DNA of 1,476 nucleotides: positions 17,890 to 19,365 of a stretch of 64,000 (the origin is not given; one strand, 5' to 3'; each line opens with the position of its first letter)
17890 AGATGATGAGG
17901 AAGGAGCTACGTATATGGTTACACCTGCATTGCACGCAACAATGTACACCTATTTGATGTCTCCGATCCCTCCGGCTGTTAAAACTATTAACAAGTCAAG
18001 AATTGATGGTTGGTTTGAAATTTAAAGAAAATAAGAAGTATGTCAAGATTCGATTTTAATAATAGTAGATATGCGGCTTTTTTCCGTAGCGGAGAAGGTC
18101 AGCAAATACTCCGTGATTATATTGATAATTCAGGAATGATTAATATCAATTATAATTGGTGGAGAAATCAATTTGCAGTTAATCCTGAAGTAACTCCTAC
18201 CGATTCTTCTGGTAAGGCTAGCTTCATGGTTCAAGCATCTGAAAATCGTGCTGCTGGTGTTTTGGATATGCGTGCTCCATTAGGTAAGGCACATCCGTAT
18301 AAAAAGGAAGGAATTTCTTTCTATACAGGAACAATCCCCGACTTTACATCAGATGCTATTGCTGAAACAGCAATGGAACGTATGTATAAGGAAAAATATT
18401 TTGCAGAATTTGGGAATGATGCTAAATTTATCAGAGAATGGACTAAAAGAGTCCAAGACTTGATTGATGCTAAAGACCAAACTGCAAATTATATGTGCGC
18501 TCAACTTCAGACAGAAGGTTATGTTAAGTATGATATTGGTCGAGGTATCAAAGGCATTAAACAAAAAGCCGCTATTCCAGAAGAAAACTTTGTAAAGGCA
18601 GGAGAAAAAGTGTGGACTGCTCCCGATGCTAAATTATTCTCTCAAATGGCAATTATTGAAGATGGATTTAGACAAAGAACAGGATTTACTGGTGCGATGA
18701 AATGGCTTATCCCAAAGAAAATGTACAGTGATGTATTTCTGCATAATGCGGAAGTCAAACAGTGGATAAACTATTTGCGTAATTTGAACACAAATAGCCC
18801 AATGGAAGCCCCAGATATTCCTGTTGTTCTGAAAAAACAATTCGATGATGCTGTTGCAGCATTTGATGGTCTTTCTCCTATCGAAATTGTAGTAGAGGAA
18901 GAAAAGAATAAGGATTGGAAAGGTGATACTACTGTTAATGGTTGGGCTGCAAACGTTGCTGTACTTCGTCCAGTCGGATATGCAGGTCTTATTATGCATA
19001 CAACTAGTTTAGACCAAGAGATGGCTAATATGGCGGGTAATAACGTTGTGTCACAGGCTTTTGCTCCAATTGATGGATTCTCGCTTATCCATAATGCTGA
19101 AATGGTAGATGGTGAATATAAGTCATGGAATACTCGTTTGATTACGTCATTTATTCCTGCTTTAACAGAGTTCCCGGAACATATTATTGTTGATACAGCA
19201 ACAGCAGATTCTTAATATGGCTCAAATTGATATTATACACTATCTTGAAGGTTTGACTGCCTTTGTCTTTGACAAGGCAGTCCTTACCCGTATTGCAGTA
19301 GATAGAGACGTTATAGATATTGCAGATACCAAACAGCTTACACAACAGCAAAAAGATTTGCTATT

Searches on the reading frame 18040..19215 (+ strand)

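Call 73: search_protein_families(library=phrogs, proteins=[window:18040-19215:+], max_evalue=0.00001)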
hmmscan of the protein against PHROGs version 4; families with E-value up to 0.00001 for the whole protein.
window:18040-19215:+ (391 aa): 1 family
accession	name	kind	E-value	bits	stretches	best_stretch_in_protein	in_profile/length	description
phrog_29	-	head and packaging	4.1e-07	30.5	1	110-340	114-321/439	major head protein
